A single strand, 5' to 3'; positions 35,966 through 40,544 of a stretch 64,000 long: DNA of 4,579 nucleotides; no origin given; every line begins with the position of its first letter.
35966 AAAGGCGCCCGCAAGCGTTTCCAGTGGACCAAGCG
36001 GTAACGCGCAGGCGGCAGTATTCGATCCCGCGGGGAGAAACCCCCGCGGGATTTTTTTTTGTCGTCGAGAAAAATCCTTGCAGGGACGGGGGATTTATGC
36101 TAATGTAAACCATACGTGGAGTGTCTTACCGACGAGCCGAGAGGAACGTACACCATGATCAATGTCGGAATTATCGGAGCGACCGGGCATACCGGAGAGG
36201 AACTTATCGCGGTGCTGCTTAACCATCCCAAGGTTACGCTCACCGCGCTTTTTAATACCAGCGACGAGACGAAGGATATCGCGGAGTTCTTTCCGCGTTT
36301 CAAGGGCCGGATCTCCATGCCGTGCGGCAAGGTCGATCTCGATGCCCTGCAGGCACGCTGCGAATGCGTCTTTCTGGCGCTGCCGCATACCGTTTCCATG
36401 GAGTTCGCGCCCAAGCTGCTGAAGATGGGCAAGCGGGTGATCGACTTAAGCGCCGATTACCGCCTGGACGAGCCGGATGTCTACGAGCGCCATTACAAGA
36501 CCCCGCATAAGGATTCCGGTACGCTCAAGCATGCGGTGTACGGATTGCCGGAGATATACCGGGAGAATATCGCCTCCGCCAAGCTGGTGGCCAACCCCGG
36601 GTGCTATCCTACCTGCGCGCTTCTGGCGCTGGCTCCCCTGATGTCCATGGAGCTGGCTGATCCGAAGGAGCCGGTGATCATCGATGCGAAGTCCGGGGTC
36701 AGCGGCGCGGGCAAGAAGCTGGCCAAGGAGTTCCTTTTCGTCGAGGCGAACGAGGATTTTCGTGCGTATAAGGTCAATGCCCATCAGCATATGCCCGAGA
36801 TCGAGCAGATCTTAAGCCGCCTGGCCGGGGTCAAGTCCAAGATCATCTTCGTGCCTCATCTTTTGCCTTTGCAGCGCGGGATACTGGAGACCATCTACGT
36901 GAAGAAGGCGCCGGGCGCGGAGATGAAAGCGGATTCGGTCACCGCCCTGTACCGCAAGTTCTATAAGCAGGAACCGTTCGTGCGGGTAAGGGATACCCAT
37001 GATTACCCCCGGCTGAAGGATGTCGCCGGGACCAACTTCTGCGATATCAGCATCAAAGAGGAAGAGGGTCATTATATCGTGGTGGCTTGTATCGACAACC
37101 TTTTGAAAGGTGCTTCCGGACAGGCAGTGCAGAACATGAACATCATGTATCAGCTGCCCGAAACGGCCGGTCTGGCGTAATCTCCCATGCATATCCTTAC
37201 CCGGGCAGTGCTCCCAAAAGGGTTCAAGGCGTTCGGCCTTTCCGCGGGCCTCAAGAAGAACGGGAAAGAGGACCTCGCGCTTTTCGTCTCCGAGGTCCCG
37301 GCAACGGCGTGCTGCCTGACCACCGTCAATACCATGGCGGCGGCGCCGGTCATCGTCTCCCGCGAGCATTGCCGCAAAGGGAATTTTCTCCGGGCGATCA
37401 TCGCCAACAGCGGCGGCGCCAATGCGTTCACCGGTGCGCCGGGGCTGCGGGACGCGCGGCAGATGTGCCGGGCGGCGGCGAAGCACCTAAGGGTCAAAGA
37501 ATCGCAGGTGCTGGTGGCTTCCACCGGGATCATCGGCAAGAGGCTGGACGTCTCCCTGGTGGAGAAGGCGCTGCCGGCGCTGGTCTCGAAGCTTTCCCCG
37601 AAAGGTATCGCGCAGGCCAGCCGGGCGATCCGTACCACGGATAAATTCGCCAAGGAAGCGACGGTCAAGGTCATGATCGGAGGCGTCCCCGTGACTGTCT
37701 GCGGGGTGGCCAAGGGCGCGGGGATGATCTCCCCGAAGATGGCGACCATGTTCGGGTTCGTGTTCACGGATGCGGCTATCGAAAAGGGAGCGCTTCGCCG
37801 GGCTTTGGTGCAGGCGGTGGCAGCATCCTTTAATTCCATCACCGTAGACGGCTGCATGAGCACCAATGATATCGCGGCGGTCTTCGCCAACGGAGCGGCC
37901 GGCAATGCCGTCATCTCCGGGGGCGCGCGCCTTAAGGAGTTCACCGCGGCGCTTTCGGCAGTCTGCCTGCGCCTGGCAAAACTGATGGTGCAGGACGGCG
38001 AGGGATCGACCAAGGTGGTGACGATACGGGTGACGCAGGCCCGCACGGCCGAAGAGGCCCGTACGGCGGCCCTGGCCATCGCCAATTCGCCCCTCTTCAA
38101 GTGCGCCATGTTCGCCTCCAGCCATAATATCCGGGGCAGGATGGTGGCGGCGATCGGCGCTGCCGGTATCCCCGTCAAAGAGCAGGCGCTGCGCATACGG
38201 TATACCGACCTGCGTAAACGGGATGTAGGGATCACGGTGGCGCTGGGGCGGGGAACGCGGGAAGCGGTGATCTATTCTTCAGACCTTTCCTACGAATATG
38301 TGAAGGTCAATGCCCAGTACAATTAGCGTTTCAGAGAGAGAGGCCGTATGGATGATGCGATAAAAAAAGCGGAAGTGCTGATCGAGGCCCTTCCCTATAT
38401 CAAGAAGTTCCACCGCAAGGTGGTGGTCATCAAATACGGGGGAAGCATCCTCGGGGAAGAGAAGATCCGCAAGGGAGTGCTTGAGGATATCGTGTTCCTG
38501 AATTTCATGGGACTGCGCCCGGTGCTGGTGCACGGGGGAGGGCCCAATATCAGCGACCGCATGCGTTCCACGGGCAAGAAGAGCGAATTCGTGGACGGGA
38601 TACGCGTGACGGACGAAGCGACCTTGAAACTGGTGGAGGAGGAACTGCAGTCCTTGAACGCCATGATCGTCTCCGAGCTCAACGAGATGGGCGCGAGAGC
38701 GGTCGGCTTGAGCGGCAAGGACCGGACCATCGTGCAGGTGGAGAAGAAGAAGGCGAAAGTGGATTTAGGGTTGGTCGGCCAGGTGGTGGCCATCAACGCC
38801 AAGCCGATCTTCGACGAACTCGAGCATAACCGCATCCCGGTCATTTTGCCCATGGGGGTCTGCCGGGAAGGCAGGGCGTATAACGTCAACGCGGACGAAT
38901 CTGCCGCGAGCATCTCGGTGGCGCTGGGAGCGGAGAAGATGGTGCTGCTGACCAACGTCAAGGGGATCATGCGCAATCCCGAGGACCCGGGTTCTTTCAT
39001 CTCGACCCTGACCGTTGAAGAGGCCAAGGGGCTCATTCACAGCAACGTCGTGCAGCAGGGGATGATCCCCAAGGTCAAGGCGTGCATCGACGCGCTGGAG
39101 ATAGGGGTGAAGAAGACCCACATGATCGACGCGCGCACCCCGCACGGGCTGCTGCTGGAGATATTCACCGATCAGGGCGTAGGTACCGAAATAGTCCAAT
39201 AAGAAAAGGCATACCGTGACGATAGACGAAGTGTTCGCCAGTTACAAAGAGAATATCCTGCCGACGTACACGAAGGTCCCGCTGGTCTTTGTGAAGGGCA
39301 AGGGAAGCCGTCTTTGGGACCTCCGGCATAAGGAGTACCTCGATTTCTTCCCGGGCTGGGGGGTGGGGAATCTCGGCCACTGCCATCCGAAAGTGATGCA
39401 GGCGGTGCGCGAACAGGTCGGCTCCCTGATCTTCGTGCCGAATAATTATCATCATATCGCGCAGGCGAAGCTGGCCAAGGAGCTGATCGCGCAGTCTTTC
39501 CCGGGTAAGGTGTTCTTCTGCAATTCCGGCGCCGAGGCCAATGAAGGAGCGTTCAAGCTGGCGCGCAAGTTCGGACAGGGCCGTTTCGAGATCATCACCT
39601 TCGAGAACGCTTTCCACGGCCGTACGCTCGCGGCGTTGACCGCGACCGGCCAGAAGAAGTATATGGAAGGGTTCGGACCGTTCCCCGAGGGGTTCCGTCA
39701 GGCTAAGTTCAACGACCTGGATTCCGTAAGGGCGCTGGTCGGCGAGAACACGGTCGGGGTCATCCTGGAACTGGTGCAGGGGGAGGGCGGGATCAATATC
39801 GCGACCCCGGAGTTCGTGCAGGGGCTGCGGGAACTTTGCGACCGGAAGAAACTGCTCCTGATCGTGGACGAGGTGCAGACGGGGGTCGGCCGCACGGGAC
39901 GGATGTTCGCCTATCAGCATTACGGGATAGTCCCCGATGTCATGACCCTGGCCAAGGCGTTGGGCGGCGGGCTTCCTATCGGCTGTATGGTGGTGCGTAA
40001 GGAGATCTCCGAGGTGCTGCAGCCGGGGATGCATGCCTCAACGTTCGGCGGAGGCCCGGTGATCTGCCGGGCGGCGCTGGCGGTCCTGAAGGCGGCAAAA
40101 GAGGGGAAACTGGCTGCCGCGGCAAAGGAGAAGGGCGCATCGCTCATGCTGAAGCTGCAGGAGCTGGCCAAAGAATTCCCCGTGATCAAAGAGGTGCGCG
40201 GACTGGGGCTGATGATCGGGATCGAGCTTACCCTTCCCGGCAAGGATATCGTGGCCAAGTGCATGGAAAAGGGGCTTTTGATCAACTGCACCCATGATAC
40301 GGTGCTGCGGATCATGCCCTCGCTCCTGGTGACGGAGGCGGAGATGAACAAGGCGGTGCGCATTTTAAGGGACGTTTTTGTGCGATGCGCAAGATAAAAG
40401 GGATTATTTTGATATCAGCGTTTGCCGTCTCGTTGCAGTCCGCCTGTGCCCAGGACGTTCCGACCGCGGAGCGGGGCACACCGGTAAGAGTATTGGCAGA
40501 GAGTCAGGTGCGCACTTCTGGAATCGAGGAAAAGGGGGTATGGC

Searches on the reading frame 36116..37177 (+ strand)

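Call 45: search_protein_families(library=ncbifam, proteins=[window:36116-37177:+], max_evalue=0.00001)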
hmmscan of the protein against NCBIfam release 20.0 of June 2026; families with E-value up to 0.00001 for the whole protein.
window:36116-37177:+ (354 aa): 6 families
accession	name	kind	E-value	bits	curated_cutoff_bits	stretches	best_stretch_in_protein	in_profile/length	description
TIGR01850.1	argC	equivalog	2.6e-125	418.2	233.6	1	15-353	1-338/345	N-acetyl-gamma-glutamyl-phosphate reductase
TIGR01851.1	argC_other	equivalog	4.5e-33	114.9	229.85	1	138-345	87-308/310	N-acetyl-gamma-glutamyl-phosphate reductase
NF006416.0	PRK08664.1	subfamily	4.4e-18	65.6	232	1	14-346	3-345/350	aspartate-semialdehyde dehydrogenase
TIGR00978.1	asd_EA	equivalog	5.8e-13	48.6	301.2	1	15-346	1-342/342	aspartate-semialdehyde dehydrogenase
NF011456.0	PRK14874.1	equivalog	2.4e-11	43.3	223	0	13-119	3-104/346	aspartate-semialdehyde dehydrogenase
TIGR01296.1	asd_B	equivalog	5.4e-09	35.6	324.2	0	16-119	1-99/339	aspartate-semialdehyde dehydrogenase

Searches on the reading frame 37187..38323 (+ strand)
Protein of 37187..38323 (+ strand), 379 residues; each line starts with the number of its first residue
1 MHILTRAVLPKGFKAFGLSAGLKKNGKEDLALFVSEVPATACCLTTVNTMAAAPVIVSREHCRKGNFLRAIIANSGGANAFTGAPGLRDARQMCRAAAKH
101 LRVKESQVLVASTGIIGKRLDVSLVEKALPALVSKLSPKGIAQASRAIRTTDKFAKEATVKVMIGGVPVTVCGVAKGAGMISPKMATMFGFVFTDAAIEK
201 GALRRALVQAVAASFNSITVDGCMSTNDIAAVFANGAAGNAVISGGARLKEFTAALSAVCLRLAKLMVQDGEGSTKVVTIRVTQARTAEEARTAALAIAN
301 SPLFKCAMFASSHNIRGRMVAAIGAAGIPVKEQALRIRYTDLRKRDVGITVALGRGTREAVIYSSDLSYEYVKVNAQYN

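Call 70: search_protein_families(library=pfam, proteins=[window:37187-38323:+], max_evalue=0.000001)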
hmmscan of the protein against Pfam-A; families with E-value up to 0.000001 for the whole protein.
window:37187-38323:+ (379 aa): 1 family
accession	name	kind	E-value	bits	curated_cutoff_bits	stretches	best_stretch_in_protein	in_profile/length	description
PF01960.23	ArgJ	-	1.5e-117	393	32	1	15-378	2-375/377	ArgJ family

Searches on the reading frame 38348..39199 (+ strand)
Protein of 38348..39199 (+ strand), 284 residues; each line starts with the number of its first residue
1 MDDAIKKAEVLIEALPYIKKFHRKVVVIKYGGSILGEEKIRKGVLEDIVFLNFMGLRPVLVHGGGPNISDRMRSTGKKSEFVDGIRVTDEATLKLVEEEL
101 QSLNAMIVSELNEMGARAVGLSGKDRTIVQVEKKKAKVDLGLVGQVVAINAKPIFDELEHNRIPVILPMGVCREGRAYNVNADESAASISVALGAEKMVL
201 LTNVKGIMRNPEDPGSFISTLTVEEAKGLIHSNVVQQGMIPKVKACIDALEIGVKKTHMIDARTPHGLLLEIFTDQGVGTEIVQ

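Call 70: search_protein_families(library=pfam, proteins=[window:38348-39199:+], max_evalue=0.000001)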
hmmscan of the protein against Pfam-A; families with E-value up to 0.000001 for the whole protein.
window:38348-39199:+ (284 aa): 1 family
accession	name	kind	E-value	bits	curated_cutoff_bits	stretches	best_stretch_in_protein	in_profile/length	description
PF00696.33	AA_kinase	-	2.1e-41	142.6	24.9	1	24-260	1-233/234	Amino acid kinase family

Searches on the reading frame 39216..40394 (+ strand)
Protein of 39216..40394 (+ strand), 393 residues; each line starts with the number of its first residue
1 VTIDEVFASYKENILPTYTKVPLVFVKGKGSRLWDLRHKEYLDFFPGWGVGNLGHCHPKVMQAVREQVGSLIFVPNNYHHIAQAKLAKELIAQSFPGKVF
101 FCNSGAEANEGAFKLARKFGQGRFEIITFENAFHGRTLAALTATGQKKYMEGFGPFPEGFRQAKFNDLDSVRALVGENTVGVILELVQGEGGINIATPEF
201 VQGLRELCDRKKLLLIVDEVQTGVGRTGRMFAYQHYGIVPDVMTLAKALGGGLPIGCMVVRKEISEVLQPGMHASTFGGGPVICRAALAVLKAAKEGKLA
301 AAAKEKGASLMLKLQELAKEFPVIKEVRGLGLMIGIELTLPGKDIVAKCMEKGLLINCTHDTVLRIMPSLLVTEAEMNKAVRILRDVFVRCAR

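Call 70: search_protein_families(library=pfam, proteins=[window:39216-40394:+], max_evalue=0.000001)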
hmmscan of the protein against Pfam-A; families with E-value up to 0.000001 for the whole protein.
window:39216-40394:+ (393 aa): 1 family
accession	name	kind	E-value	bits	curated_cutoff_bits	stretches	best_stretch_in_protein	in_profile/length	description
PF00202.27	Aminotran_3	-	6.3e-117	391.1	30.5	1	18-387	6-402/403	Aminotransferase class-III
